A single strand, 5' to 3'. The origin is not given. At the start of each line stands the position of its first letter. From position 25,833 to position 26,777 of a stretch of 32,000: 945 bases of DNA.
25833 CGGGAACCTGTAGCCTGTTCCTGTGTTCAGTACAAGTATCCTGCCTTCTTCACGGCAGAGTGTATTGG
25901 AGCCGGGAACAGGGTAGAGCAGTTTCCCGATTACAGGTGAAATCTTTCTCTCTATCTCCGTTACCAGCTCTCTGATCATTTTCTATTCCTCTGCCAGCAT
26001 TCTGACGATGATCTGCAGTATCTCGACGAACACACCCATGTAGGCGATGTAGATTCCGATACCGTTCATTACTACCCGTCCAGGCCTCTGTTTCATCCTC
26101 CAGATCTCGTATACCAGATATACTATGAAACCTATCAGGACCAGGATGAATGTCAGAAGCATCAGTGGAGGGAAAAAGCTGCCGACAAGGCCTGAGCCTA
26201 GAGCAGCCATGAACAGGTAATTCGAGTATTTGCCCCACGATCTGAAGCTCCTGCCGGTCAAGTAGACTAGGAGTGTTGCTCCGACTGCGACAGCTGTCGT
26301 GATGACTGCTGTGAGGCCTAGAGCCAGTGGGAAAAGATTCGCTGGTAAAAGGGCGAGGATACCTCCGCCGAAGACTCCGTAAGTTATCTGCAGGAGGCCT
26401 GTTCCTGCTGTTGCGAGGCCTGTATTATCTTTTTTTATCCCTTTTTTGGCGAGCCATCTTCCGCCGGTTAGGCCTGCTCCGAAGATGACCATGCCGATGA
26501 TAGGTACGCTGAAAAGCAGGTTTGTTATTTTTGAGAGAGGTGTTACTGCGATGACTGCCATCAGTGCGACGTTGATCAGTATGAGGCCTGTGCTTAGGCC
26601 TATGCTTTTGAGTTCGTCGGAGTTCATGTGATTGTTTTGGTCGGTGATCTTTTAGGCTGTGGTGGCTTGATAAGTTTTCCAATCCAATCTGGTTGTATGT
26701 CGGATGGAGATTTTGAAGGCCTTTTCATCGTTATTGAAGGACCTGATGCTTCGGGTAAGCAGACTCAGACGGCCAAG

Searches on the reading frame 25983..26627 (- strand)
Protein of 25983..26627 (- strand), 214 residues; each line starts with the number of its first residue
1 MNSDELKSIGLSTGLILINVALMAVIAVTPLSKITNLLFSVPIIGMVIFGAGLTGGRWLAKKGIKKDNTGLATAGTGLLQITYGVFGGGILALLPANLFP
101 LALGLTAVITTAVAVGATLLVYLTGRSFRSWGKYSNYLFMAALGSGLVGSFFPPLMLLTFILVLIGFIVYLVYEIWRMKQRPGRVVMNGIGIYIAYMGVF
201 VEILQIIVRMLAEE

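Call 88: search_protein_families(library=pfam, max_evalue=0.001, proteins=[window:25983-26627:-])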
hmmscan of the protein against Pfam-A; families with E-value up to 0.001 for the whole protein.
window:25983-26627:- (214 aa): 1 family
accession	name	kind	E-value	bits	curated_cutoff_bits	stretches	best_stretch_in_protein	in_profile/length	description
PF01027.25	Bax1-I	-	2.9e-11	44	34.1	1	13-206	13-206/207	Inhibitor of apoptosis-promoting Bax1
